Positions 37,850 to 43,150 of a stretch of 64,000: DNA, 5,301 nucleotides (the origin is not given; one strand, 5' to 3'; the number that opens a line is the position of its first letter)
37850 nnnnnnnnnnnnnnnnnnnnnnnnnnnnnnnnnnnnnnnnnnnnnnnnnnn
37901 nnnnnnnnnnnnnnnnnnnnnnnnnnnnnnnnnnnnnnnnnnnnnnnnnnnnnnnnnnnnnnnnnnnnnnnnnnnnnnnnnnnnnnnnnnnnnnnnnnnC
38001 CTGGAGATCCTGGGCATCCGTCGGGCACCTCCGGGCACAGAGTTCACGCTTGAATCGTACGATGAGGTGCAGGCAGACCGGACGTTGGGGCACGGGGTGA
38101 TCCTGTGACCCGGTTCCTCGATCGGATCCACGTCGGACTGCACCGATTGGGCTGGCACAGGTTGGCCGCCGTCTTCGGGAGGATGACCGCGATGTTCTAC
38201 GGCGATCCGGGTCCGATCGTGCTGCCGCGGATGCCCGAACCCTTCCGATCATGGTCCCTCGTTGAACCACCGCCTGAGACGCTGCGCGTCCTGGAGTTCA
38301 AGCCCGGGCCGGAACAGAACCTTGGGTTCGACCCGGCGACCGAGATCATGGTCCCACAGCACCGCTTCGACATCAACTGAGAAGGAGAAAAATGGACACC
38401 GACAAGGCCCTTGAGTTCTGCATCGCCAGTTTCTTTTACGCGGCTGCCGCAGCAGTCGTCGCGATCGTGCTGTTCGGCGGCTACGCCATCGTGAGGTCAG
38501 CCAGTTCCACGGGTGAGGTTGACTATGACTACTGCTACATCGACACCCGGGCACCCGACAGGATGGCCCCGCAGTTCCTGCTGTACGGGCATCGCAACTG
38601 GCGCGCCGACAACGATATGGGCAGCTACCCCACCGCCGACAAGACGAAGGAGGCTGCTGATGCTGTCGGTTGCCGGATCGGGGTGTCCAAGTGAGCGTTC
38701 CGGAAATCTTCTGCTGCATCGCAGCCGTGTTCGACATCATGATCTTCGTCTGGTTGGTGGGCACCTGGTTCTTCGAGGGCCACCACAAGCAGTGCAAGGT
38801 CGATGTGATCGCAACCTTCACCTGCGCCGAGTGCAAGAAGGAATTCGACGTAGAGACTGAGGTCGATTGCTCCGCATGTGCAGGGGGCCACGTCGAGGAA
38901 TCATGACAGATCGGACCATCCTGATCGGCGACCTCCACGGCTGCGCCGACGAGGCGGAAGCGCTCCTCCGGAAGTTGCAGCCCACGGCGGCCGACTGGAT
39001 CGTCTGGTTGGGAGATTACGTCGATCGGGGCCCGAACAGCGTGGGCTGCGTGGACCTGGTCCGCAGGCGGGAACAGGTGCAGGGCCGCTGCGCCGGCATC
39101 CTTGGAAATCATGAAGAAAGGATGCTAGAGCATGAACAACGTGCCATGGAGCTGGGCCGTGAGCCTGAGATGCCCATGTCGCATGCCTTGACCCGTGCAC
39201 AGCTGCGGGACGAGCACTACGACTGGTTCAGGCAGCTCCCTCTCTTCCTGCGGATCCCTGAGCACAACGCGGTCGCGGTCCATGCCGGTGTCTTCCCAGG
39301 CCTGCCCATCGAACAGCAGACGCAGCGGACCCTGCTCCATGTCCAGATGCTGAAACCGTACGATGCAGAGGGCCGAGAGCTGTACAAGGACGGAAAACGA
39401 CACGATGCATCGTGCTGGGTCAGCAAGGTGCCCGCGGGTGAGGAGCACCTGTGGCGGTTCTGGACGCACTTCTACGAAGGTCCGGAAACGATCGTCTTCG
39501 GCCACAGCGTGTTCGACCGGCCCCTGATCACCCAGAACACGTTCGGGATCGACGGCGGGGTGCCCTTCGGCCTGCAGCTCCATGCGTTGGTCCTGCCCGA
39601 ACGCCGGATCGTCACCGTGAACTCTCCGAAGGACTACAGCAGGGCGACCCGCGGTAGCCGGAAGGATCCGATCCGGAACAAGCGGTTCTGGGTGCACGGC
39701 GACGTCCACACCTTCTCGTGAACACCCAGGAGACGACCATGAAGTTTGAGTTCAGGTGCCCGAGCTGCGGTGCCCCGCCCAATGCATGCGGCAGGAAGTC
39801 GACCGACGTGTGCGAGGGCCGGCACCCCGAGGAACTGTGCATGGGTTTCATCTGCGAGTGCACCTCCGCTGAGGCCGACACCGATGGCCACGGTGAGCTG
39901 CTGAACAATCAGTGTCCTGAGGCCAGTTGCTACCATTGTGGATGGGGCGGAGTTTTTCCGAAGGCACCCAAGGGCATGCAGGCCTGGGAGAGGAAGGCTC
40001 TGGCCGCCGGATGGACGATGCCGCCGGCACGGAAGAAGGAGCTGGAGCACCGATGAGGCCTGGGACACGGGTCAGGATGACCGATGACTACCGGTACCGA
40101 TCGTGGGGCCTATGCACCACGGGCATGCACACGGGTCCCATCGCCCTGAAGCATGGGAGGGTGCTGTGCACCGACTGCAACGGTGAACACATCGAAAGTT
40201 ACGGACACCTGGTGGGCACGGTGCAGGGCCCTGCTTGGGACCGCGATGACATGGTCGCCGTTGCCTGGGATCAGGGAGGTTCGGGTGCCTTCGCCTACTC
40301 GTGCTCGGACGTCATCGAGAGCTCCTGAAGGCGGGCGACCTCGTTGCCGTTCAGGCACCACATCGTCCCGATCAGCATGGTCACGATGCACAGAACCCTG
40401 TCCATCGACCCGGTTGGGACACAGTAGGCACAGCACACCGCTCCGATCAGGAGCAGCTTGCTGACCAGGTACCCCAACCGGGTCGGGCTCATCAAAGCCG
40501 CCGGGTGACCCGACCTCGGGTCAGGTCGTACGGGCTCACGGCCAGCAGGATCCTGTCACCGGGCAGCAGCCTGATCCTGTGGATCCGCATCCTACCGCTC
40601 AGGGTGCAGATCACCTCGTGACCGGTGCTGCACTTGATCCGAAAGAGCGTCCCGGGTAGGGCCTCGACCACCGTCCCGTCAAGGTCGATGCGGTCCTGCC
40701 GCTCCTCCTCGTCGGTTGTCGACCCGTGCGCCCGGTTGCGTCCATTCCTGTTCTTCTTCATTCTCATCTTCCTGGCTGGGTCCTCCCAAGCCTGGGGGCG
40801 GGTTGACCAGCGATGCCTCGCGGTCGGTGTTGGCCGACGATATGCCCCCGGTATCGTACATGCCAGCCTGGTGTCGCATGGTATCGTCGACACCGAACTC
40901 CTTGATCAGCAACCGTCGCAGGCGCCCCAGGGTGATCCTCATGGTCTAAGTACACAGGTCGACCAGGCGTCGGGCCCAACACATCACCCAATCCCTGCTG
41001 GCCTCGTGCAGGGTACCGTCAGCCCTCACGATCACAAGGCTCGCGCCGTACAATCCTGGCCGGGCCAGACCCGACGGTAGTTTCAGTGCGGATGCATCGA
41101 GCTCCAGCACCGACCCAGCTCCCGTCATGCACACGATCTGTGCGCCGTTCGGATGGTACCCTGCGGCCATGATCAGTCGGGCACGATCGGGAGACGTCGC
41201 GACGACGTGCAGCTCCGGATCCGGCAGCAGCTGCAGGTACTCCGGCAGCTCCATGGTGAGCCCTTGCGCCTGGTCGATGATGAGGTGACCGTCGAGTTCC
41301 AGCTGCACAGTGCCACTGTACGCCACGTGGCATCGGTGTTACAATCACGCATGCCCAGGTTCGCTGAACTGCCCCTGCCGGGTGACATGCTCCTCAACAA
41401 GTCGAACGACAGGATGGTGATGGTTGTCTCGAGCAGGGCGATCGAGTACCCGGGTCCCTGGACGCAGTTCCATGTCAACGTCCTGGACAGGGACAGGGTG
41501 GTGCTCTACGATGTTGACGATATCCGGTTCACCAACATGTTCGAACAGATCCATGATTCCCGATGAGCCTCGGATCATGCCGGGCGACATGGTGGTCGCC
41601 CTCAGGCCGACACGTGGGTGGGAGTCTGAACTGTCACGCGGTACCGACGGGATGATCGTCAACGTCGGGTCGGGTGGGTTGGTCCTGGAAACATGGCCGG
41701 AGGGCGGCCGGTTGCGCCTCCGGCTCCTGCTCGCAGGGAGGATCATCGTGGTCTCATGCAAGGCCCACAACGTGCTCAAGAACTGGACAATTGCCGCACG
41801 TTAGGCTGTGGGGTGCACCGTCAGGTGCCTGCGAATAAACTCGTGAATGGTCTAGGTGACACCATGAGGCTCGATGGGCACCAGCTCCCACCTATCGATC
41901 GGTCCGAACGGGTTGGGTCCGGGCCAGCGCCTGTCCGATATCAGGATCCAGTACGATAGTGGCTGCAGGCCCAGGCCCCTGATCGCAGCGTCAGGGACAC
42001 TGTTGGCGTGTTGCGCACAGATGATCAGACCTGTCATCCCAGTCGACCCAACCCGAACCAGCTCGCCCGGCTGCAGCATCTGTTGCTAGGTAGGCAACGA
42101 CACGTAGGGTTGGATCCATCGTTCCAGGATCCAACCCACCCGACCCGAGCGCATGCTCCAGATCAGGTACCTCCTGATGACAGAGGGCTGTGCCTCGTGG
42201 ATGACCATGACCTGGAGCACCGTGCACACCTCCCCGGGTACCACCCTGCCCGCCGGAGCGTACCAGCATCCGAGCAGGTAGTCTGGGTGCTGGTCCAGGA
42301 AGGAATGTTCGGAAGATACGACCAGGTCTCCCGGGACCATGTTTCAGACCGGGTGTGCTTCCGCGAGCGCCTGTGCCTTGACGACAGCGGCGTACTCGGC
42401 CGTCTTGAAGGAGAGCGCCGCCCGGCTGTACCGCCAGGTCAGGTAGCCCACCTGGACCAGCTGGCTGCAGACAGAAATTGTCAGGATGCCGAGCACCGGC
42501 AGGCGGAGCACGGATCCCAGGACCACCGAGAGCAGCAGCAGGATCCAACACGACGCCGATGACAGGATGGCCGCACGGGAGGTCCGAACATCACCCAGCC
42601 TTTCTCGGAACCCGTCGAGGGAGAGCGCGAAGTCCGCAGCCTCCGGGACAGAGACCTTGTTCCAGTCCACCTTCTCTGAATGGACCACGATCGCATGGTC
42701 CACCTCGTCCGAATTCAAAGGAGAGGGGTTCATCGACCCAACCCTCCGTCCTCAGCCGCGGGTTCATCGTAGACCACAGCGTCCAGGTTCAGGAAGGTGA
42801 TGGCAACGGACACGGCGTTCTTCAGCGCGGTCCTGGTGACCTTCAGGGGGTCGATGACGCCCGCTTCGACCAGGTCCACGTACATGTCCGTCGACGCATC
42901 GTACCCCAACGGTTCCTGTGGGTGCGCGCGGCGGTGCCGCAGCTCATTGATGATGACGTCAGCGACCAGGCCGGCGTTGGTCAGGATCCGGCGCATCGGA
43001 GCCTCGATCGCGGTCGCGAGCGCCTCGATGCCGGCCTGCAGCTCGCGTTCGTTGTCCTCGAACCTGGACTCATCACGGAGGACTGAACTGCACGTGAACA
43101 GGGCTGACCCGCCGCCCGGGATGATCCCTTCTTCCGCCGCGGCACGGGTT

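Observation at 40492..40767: Phage-encoded translation initiation factor IF-1 homologue with a basic N-terminal extension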

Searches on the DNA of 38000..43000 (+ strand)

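Call 7: search_dna_similar(query=window:38000-43000:+, collection=phages, mode=near, max_rows=20)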
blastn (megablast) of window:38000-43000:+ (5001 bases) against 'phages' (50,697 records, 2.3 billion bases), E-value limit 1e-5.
No match.
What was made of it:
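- Tried and rejected: A megablast of 5 kb around the gene against 50,697 phage records found nothing (call 7), so no close cultured relative is available.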

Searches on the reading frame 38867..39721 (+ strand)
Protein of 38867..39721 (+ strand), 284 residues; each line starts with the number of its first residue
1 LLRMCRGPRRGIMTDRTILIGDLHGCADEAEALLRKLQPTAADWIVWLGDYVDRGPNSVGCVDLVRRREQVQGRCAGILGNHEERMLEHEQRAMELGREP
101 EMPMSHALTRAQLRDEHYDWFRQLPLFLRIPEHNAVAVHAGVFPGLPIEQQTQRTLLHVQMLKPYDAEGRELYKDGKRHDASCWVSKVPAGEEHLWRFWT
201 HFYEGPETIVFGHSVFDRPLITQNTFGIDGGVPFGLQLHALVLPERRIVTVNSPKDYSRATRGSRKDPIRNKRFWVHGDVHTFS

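Call 12: search_protein_families(library=phrogs, proteins=[window:38867-39721:+], max_evalue=0.00001)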
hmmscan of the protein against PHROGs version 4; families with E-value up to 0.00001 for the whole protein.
window:38867-39721:+ (284 aa): 3 families
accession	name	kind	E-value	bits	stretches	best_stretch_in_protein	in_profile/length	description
phrog_246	-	other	1e-31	111.5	1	19-261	180-400/417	NinI-like serine-threonine phosphatase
phrog_20114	-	other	5.9e-08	34.1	1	15-88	3-75/131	phosphoesterase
phrog_8238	-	DNA, RNA and nucleotide metabolism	2e-06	27.2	1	15-116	172-275/737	RNA ligase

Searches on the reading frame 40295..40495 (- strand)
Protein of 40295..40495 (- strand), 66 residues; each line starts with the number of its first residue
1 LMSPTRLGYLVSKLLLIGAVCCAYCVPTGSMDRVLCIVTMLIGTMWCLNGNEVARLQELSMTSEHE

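Call 33: search_protein_families(library=pfam, proteins=[window:40295-40495:-], max_evalue=0.01)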
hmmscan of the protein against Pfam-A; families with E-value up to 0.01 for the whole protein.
window:40295-40495:- (66 aa): 0 families

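Call 44: search_protein_families(library=phrogs, proteins=[window:40295-40495:-], max_evalue=0.01)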
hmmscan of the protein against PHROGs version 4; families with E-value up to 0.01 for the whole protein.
window:40295-40495:- (66 aa): 0 families
